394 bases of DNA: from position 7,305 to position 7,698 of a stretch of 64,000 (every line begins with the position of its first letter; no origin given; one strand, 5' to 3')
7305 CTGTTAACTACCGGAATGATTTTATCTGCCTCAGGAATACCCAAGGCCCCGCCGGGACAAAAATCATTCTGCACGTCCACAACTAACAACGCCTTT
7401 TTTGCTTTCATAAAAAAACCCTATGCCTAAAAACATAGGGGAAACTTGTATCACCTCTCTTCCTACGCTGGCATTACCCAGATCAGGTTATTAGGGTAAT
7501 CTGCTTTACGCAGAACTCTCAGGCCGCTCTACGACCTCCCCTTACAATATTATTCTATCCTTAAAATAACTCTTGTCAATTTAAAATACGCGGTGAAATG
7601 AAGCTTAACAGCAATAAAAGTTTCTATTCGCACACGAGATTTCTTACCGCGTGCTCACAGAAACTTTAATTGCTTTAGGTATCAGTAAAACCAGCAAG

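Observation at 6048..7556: TPP riboswitch controls a pncA-thi4 operon. The nicotinamidase plausibly recycles the nicotinamide released by Thi4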

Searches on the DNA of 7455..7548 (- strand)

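Call 25: build_rna_model(alignment_id=A3)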
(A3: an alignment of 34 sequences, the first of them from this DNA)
Model R1 built from alignment A3 (34 sequences, 106 columns); structure: RNAalifold consensus.
model positions 96; base pairs 20; branch points 2; effective number of sequences 1.38; information 0.595 bits per position. Calibrated on 0.2 Mb of random sequence (short: E-values are rough).
structure used (alignment columns):
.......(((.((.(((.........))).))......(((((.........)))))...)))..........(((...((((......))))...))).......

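Call 26: search_with_rna_model(model_id=R1, sources=[window, L001, L003, L004, L007, L009, L010, L011, L012, L013, L014, L015, L016, L017, L018, L019, L020, L021, L022, L023, L024, L025, L026, L027, L028, L029, L030, L031, L032, L033, L034, L035, L036, L037, L038, L039, L040, L041, L042, L043, L044, L045, L046, L047, L048, L049, L050, L051, L052, L053, L054, L055, L056, L057, L058, L059, L060, L061, L062, L063, L064, L065, L066, L067, L068, L069, L070, L071, L072, L073, L074, L075, L076, L077, L078, L079, L080, L081, L082, L083, L084, L085, L086, L087, L088], max_evalue=1)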
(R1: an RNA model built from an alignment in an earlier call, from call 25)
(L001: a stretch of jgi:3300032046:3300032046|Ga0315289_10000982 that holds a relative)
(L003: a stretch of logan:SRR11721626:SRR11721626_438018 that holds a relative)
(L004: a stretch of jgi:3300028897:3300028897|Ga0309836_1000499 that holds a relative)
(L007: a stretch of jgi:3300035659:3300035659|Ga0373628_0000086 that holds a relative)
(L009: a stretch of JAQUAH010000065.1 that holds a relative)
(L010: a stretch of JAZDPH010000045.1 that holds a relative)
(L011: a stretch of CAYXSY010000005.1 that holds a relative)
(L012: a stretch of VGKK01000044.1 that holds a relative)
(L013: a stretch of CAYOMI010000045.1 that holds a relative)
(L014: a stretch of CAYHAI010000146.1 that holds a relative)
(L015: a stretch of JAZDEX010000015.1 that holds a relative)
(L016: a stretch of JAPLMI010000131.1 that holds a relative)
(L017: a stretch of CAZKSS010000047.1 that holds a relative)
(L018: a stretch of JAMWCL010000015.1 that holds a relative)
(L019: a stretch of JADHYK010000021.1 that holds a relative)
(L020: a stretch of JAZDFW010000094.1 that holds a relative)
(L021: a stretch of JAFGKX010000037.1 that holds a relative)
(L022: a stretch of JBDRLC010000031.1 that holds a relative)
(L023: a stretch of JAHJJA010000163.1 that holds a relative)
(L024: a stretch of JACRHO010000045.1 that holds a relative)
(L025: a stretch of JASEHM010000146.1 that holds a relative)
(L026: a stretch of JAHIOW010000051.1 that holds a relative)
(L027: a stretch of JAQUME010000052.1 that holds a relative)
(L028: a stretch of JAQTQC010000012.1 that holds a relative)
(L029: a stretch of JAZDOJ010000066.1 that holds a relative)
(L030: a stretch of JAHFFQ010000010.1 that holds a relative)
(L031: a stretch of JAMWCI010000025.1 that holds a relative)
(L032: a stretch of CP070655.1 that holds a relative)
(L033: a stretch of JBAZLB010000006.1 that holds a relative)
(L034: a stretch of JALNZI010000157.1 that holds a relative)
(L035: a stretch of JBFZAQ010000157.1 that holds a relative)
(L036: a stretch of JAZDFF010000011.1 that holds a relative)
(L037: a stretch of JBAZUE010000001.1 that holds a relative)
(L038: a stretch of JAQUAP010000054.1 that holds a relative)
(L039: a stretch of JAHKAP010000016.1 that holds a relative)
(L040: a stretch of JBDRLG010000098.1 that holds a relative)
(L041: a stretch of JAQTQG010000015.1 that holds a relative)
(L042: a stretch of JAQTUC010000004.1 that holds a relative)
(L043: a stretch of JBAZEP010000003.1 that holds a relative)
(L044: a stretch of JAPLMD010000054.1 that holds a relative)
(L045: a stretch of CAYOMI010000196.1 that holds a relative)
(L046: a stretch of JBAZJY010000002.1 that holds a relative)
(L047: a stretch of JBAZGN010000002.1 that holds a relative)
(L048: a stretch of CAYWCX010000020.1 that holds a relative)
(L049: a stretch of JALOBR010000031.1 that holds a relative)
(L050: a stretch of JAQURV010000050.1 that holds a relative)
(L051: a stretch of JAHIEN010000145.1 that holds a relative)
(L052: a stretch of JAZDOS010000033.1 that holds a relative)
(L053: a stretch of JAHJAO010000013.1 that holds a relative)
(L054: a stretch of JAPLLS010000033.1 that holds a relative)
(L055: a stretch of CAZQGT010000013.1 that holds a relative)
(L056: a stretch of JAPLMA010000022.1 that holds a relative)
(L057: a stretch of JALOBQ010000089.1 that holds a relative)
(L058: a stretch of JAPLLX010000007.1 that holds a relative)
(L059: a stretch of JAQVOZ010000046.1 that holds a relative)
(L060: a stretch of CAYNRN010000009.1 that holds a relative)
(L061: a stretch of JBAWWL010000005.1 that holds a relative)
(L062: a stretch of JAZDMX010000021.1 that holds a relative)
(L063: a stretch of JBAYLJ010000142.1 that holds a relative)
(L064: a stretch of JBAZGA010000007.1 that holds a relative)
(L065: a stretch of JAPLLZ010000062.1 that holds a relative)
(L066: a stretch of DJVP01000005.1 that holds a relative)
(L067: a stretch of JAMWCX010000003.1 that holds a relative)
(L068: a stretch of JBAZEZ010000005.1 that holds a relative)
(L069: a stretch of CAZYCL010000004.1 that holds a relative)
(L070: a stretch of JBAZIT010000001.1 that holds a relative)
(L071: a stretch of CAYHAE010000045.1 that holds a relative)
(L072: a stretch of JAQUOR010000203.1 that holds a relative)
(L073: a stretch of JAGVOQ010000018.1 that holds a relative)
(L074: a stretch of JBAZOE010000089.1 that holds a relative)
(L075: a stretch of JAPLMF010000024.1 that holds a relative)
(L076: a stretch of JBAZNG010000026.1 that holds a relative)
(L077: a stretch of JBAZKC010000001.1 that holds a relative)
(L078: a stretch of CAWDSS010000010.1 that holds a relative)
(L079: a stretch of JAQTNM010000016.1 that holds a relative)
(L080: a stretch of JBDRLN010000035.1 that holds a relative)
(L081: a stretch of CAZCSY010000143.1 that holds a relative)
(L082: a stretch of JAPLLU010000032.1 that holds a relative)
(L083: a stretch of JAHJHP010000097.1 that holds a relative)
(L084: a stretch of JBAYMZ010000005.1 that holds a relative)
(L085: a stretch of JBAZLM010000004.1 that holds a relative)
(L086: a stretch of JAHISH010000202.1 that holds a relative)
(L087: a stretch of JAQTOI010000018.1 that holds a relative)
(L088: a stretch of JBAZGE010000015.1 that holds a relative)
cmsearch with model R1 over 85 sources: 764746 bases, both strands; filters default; matches with E-value up to 1: 56.
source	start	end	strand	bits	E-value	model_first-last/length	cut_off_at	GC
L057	54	149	+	111.9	8.3e-27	1-96/96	no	0.49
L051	842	937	+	110.2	2.2e-26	1-96/96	no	0.5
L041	4497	4592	+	107.4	1.2e-25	1-96/96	no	0.5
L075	140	236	+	105.4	4.4e-25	1-96/96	no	0.55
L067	4203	4298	+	105.3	4.6e-25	1-96/96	no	0.54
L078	4834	4929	+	105.3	4.6e-25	1-96/96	no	0.53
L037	4832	4928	+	104.8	6.1e-25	1-96/96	no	0.52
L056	639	735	+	104.1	9.1e-25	1-96/96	no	0.47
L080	2668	2764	+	103.4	1.5e-24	1-96/96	no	0.46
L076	1274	1370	+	102.7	2.2e-24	1-96/96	no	0.47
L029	4851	4948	+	101.8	3.7e-24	1-96/96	no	0.52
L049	4840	4932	+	101.7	4.1e-24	1-96/96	no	0.51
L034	1554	1652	+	101.2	5.4e-24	1-96/96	no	0.52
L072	791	884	+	101.2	5.6e-24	1-96/96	no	0.56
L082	1393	1486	+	100.9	6.4e-24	1-96/96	no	0.54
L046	4829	4923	+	100.9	6.7e-24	1-96/96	no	0.55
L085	4828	4925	+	100.3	9.3e-24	1-96/96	no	0.51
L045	6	100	+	100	1.2e-23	1-96/96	no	0.52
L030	286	382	+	99.3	1.7e-23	1-96/96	no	0.52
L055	4810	4909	+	98.3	3.3e-23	1-96/96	no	0.49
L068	4727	4823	+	98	3.8e-23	1-96/96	no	0.52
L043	4835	4933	+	97.9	4e-23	1-96/96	no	0.55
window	7455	7548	-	97.9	4.2e-23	1-96/96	no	0.5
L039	4836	4932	+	97.2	6.1e-23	1-96/96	no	0.52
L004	5306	5403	+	96.5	9.5e-23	1-96/96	no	0.52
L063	1638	1733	+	96.1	1.2e-22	1-96/96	no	0.5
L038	687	781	+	95.8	1.4e-22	1-96/96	no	0.52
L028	4807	4906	+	95.4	1.8e-22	1-96/96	no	0.49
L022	775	870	+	94.6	3e-22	1-96/96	no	0.54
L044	4792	4900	+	94.6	3.1e-22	1-96/96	no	0.5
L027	1252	1346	+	94.5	3.1e-22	1-96/96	no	0.54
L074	1954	2050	+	94.3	3.6e-22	1-96/96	no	0.52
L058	4846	4941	+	94.2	3.9e-22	1-96/96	no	0.54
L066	4821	4918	+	92.6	1e-21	1-96/96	no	0.51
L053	4816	4921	+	90.9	2.9e-21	1-96/96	no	0.51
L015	4815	4916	+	89.2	8e-21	1-96/96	no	0.53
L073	4811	4919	+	88.7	1.1e-20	1-96/96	no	0.56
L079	4749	4843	+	85.6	7.4e-20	1-96/96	no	0.59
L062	4816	4912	+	83.4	2.8e-19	1-96/96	no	0.53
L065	1135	1273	+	83.3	2.9e-19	1-96/96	no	0.55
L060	859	997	+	79.7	2.6e-18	1-96/96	no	0.57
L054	1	100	+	74.7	5.5e-17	10-96/96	5'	0.55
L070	4793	4930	+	73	1.5e-16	1-96/96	no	0.55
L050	3126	3285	+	66.1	1e-14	1-96/96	no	0.52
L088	4758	4934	+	62.1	1.2e-13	1-96/96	no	0.57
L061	4616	4763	+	61.6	1.6e-13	1-96/96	no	0.46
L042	2595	2726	+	61.4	1.8e-13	1-96/96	no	0.55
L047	3946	4082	+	59.8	4.8e-13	1-96/96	no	0.51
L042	5156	5295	+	59.7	5.2e-13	1-96/96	no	0.48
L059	312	450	+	58.8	8.7e-13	1-96/96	no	0.49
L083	1552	1673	+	58.6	1e-12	1-96/96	no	0.49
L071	4610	4719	+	50.1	1.7e-10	1-96/96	no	0.51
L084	4578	4668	+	49.7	2.2e-10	1-96/96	no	0.55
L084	4697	4752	+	24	0.0013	1-96/96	no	0.41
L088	7973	8090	+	14.4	0.48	1-96/96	no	0.53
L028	9510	9597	+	13.6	0.78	1-96/96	no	0.35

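Call 49: search_with_rna_model(model_id=R1, sources=[L169, L170, L171, L172, L089, L090, L091, L092, L093, L094, L095, L096, L097, L098, L099, L100, L101, L102, L103, L104, L105, L106, L107, L108, L109, L110, L111, L112, L113, L114, L115, L116, L117, L118, L119, L120, L121, L122, L123, L124, L125, L126, L127, L128, L129, L130, L131, L132, L133, L134, L135, L136, L137, L138, L139, L140, L141, L142, L143, L144, L145, L146, L147, L148, L149, L150, L151, L152, L153, L154, L155, L156, L157, L158, L159, L160, L161, L162, L163, L164, L165, L166, L167, L168], max_evalue=0.01)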
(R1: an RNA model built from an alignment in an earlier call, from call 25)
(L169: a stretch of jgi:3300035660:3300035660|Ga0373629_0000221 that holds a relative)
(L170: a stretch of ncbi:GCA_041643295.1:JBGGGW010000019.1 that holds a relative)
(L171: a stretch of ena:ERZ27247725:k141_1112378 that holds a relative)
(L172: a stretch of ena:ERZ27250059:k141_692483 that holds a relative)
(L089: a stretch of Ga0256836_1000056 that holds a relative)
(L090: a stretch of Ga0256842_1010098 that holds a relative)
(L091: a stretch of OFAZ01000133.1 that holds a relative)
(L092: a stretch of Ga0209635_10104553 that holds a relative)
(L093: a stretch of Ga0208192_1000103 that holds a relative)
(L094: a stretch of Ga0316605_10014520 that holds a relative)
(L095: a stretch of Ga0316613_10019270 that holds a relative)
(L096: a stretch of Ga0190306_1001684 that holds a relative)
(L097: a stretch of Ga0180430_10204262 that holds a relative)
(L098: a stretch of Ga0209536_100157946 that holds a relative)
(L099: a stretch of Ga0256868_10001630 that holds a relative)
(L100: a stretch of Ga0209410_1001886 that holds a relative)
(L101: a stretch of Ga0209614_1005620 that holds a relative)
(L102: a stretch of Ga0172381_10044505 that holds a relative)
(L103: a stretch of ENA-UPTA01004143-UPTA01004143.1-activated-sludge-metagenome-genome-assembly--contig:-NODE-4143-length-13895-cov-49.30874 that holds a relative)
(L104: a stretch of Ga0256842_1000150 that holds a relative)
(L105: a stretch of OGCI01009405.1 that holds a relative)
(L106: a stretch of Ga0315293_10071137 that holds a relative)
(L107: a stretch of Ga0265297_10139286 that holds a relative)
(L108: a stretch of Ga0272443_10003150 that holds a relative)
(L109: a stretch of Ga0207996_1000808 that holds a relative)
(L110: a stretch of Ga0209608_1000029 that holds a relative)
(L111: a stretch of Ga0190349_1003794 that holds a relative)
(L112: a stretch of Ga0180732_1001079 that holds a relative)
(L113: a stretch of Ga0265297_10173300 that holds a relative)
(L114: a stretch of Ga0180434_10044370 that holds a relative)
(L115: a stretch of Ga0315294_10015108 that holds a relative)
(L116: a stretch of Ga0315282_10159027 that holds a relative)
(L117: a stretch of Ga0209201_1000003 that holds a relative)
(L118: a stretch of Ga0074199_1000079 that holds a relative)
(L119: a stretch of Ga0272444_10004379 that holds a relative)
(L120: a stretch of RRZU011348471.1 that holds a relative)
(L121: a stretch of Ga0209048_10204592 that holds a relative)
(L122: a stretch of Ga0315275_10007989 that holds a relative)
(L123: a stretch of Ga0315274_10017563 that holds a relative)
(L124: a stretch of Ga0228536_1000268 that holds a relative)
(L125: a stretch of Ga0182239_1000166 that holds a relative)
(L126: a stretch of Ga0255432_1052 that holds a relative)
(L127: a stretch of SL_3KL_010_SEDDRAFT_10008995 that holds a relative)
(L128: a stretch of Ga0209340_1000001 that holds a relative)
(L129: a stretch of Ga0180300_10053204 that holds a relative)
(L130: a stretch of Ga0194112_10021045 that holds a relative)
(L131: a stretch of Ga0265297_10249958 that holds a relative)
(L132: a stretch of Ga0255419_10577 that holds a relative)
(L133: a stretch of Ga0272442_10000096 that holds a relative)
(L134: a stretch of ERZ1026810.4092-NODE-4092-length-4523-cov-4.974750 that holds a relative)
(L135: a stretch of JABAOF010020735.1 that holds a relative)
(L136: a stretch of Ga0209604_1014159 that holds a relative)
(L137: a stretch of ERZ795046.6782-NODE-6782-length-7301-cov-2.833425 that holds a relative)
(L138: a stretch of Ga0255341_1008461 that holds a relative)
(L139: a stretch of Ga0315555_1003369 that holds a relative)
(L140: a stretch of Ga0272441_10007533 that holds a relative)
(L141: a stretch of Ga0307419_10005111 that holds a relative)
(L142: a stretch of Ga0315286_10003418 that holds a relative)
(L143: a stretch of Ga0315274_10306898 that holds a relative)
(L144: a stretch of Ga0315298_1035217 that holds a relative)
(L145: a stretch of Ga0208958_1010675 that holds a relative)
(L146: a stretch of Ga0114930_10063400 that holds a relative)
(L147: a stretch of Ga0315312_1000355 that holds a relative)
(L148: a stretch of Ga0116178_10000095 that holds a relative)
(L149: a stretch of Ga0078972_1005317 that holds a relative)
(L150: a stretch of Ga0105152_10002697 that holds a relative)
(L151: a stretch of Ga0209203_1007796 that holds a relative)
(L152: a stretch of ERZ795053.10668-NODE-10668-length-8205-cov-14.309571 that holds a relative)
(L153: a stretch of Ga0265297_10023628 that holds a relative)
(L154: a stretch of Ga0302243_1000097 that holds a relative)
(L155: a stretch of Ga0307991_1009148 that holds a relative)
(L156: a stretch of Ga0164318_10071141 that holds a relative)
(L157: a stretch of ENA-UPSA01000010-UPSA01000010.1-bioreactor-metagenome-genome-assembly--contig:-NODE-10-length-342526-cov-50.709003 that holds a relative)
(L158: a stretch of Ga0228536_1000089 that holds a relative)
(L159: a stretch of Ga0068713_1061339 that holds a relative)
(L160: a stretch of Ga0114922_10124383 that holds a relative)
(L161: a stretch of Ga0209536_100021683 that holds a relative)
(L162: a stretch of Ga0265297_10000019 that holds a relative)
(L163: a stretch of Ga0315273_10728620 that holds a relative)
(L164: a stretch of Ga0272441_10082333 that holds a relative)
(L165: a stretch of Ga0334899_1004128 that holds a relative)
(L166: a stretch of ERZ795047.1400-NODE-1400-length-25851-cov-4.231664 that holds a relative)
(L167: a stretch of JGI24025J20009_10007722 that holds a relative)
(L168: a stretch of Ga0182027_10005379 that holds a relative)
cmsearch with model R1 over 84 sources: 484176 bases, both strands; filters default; matches with E-value up to 0.01: 48.
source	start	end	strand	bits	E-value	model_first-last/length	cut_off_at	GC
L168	3800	3896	+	105.4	2.7e-25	1-96/96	no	0.49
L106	1401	1496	+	105.2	3e-25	1-96/96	no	0.53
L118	3799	3894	+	104.1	5.9e-25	1-96/96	no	0.51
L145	1170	1265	+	103.3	9.8e-25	1-96/96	no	0.49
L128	3710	3805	+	102.8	1.3e-24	1-96/96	no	0.53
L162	3730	3828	+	100.5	5.3e-24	1-96/96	no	0.47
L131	108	205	+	98.2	2.1e-23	1-96/96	no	0.47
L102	1638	1733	+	96.1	7.9e-23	1-96/96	no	0.5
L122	2062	2157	+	95.2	1.4e-22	1-96/96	no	0.55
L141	3791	3884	+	85.9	3.9e-20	1-96/96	no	0.62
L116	769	864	+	73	9.8e-17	1-96/96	no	0.55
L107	189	364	+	64.7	1.6e-14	1-96/96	no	0.52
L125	3811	3904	+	64.6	1.6e-14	1-96/96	no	0.54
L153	2884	3034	+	60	2.6e-13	1-96/96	no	0.5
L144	2679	2766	+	59.8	2.9e-13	1-96/96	no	0.57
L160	775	860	+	59.5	3.7e-13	1-96/96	no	0.53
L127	3785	3871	+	58.2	7.9e-13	1-96/96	no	0.6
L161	3786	3869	+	57.1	1.6e-12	1-96/96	no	0.57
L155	3762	3850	+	54.5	7.4e-12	1-96/96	no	0.48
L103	2244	2320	+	53.7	1.3e-11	1-96/96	no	0.48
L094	586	678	+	53.3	1.6e-11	1-96/96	no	0.53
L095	860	952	+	53.3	1.6e-11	1-96/96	no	0.53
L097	103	181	+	51.8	3.9e-11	1-96/96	no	0.52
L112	2442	2551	+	49.7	1.4e-10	1-96/96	no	0.48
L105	1063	1158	+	49.6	1.5e-10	1-96/96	no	0.5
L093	3714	3806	+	48.4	3.1e-10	1-96/96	no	0.55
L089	3824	3917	+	47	7.4e-10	1-96/96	no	0.73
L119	2306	2382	+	46.9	7.6e-10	1-96/96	no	0.61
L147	3707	3801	+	46.6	9.1e-10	1-96/96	no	0.59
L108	1789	1876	+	46.4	1.1e-09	1-96/96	no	0.49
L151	2320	2395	+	46.2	1.2e-09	1-96/96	no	0.55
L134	1482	1557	+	45.9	1.4e-09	1-96/96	no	0.61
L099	1896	1992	+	45.2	2.2e-09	1-96/96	no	0.54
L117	2232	2306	+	44.8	2.8e-09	1-96/96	no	0.63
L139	2416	2504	+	43.9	4.9e-09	1-96/96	no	0.58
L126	1696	1770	+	43.5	6.1e-09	1-96/96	no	0.53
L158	1755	1830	+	43.4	6.6e-09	1-96/96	no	0.54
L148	3825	3900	+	43.1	7.9e-09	1-96/96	no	0.58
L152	1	75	+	42.5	1.1e-08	1-96/96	no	0.55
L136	2229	2307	+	42.2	1.4e-08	1-96/96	no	0.46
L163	23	133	+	41.9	1.6e-08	1-96/96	no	0.57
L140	3841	3922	+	41.7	1.9e-08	1-96/96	no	0.52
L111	124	234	+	41.4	2.1e-08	1-96/96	no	0.47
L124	3812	3904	+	41.4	2.2e-08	1-96/96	no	0.61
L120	1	50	+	38.8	1.1e-07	47-96/96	5'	0.6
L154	3219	3292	+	38.4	1.4e-07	1-96/96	no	0.5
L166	3793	3856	+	32.9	3.8e-06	1-96/96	no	0.48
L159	325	431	+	31.2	1.1e-05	1-96/96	no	0.61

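Call 60: search_with_rna_model(model_id=R1, source=L035, filters=off, max_evalue=10)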
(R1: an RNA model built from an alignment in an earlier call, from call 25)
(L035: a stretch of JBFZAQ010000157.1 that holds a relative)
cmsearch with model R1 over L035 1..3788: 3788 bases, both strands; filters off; matches with E-value up to 10: 15.
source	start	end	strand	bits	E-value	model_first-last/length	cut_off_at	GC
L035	3150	3253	+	3.3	2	1-96/96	no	0.62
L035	3457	3539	+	3.2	2.1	1-96/96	no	0.51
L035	3385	3396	+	2.8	2.8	71-82/96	no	0.42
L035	2124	2201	+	2.7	3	1-96/96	no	0.35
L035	2990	2999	+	2.5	3.2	72-81/96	no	0.5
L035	2845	2912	+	2.3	3.6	1-96/96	no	0.57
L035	3100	3111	+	2.2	4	71-82/96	no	0.58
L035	459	479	+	2.1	4.1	67-86/96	no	0.57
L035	1489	1587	+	1.9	4.8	1-96/96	no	0.53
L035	651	664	+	1.6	5.6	70-83/96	no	0.57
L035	518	593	-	1.2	7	1-96/96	no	0.51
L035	3014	3048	+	1.2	7.3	1-96/96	no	0.54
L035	2441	2509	+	1.1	7.8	1-96/96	no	0.52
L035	724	835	-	0.9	8.4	1-96/96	no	0.57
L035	3298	3338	+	0.7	9.6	1-96/96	no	0.49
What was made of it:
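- Tried and rejected: A degraded aptamer in the 296-nt rSAM-pncA gap of L035, searched with filters off (call 60).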
